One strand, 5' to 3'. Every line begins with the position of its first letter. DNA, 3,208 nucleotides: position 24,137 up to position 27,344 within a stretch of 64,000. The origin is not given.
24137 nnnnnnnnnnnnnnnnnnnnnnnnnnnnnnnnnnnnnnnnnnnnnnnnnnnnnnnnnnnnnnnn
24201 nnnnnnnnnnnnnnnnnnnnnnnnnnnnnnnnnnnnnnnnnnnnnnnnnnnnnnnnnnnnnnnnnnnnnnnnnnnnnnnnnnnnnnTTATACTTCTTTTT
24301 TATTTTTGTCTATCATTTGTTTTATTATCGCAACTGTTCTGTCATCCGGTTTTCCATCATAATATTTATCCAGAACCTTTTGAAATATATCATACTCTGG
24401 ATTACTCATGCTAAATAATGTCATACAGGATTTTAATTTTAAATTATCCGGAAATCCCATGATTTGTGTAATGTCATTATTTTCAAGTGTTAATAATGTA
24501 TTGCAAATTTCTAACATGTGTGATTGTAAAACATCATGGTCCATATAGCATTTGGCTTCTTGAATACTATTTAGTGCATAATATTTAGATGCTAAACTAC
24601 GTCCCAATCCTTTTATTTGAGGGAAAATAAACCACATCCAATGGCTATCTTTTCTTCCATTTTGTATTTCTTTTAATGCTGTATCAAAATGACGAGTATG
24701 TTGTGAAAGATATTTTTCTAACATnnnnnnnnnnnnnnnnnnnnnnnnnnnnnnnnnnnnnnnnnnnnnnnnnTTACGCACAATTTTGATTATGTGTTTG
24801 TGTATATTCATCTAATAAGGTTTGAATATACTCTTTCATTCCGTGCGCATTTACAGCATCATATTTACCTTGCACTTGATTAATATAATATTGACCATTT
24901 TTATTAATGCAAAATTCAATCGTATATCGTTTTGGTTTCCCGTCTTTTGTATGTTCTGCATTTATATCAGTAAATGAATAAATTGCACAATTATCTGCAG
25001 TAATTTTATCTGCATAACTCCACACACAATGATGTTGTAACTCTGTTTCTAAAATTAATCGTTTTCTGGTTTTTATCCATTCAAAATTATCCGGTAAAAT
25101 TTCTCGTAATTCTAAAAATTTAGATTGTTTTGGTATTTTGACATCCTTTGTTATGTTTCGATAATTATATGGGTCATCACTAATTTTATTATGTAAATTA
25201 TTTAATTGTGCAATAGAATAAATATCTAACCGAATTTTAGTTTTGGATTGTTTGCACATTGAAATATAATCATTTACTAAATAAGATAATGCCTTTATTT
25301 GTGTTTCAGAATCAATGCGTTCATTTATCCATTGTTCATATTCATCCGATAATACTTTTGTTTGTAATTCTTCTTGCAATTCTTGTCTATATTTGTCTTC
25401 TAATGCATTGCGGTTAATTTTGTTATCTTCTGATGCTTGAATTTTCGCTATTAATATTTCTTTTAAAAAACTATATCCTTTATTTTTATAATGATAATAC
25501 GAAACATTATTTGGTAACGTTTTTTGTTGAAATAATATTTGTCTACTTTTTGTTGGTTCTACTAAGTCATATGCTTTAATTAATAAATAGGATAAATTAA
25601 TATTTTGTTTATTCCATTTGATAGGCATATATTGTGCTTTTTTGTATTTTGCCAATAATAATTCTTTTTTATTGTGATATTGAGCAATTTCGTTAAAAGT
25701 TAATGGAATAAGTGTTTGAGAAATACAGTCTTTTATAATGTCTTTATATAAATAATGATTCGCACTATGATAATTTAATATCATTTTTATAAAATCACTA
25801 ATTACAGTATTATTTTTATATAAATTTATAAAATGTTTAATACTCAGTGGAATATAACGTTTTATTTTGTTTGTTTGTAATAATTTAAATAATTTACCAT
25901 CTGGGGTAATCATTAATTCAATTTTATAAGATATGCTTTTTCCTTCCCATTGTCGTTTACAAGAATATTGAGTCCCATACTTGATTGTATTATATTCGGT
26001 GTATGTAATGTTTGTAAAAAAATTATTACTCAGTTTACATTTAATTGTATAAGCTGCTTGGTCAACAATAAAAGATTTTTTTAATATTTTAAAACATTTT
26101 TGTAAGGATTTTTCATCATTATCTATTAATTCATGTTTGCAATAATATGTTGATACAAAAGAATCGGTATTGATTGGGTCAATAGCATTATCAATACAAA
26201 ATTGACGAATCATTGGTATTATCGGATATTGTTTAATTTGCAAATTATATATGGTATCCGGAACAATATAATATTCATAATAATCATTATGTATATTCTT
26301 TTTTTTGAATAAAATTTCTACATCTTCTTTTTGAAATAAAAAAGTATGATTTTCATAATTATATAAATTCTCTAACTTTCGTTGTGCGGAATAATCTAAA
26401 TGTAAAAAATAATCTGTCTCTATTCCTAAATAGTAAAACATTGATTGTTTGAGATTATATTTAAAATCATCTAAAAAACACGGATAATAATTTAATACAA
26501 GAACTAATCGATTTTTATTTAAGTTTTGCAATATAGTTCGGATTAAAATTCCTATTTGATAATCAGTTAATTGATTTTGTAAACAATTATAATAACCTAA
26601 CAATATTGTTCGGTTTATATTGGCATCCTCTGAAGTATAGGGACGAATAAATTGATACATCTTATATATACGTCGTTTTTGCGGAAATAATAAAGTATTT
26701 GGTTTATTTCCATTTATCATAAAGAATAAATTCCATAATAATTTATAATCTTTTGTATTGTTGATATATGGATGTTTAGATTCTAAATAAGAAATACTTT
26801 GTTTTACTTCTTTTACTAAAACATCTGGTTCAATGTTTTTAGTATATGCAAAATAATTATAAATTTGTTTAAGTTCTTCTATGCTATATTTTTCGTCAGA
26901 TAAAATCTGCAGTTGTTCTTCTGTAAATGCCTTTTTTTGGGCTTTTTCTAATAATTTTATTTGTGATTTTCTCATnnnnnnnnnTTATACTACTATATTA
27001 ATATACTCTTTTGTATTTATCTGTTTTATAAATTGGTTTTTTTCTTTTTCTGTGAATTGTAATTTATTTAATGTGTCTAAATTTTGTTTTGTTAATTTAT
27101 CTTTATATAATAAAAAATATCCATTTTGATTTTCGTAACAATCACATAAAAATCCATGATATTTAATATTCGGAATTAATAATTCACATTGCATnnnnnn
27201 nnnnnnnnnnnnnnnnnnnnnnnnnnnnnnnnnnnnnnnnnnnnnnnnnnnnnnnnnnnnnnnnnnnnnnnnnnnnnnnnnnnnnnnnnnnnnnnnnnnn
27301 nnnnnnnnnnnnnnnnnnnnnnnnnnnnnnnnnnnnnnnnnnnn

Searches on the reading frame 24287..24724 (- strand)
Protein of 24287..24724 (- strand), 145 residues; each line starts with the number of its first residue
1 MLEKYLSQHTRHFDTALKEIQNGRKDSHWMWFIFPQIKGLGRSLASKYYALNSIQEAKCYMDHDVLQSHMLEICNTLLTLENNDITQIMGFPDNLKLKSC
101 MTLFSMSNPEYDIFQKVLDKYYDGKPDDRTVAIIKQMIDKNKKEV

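Call 11: search_protein_families(library=pfam, proteins=[window:24287-24724:-], max_evalue=0.01)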
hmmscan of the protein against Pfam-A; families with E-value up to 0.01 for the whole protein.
window:24287-24724:- (145 aa): 1 family
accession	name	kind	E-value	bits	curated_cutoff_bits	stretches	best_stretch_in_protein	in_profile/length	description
PF08837.16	DUF1810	-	6.1e-51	172.3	25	1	2-133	4-135/136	Protein of unknown function (DUF1810)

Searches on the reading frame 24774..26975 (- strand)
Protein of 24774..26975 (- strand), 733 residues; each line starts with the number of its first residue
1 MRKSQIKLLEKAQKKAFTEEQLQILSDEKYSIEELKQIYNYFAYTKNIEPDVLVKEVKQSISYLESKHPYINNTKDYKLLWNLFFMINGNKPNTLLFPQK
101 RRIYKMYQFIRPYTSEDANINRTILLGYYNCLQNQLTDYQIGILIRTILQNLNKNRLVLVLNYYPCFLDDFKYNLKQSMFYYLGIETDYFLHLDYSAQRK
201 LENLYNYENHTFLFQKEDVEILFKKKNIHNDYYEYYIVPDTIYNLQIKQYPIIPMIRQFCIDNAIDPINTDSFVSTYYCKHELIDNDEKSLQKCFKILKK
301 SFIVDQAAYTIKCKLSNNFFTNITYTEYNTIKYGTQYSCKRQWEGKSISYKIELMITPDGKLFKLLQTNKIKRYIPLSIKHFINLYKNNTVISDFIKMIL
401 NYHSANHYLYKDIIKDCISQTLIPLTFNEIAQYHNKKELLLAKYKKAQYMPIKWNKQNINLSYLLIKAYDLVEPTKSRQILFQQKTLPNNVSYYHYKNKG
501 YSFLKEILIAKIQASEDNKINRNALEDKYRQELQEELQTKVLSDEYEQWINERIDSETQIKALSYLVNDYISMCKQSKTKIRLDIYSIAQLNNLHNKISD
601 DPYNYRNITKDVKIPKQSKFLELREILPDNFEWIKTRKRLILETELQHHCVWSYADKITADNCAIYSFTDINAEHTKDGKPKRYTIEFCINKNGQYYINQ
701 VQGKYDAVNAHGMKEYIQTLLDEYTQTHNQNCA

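Call 11: search_protein_families(library=pfam, proteins=[window:24774-26975:-], max_evalue=0.01)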
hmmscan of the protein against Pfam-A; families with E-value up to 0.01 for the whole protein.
window:24774-26975:- (733 aa): 1 family
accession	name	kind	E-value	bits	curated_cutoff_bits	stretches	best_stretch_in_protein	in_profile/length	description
PF14284.11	PcfJ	-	8.7e-08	32.5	25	1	568-710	3-139/147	PcfJ-like protein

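Call 18: search_protein_families(library=phrogs, proteins=[window:24774-26975:-], max_evalue=0.001)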
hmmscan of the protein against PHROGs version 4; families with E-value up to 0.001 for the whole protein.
window:24774-26975:- (733 aa): 0 families

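Call 22: find_related_loci(query=window:24774-26975:-, collection=viral_contigs, flank=8000)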
Query window:24774-26975:- (733 aa) in viral_contigs; peptide patterns used: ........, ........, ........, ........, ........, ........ (x = any residue, [..] = any of these).
No stretch of DNA in the collection matches any of the patterns.

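Call 24: find_homologous_proteins(query=window:24774-26975:-)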
Query window:24774-26975:- (733 aa): 4 proteins with E <= 0.001 among 8000 candidates.
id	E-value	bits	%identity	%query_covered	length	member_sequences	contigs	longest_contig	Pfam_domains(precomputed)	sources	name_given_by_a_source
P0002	0.0e+0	1646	100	100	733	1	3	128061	-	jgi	-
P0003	8.3e-147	509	40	99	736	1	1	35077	PF14284.12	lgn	-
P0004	1.8e-69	253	33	100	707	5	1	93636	-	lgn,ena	-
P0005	2.1e-30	124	29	48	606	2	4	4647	-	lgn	-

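Call 25: find_encoding_contigs(protein=P0003, flank=10000, max_places=3)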
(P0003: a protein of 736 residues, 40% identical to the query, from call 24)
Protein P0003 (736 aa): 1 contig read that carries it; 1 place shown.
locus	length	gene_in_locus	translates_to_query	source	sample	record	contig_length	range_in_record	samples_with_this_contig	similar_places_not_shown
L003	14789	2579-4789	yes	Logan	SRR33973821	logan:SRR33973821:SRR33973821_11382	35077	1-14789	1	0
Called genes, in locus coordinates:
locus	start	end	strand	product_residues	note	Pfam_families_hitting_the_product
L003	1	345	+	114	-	?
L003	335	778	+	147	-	-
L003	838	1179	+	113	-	-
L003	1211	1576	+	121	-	-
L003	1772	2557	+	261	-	PF14243:R2K_3, PF18299:R2K_2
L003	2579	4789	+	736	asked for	PF14284:PcfJ (weak)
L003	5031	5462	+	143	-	-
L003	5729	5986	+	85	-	-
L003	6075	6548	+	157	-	PF18431:RNAse_A_bac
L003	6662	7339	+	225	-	-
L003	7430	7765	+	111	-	-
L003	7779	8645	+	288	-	-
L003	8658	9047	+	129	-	-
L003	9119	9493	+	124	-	-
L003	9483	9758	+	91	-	-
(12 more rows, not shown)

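Call 26: find_encoding_contigs(protein=P0004, flank=10000, max_places=3)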
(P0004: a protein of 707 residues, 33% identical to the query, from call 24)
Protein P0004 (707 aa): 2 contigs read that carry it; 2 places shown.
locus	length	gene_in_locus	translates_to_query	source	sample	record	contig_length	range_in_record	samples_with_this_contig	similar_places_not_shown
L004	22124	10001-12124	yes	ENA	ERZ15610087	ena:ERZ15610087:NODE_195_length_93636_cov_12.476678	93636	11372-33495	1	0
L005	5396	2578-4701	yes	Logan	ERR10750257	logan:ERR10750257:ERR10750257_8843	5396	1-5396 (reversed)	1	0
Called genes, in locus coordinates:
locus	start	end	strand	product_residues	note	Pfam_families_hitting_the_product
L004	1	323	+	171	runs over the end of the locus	PF09643:YopX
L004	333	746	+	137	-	-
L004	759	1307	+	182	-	PF09643:YopX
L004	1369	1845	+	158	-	PF09643:YopX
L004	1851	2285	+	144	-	-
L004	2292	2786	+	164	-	-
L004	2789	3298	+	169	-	PF13274:SocA_Panacea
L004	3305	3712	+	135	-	-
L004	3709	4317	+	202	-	-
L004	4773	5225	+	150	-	-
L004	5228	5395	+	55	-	-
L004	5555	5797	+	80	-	-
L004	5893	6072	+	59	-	-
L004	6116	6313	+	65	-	-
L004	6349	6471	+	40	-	-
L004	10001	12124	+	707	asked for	-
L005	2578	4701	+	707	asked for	-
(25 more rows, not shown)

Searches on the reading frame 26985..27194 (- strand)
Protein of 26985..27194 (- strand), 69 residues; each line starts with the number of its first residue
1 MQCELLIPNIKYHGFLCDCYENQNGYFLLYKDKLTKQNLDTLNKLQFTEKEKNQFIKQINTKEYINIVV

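Call 11: search_protein_families(library=pfam, proteins=[window:26985-27194:-], max_evalue=0.01)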
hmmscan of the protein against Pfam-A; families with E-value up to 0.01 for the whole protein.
window:26985-27194:- (69 aa): 1 family
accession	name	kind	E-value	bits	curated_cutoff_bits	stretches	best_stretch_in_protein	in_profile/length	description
PF13035.11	DUF3896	-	0.0083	16.7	25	1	34-68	16-51/61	Protein of unknown function (DUF3896)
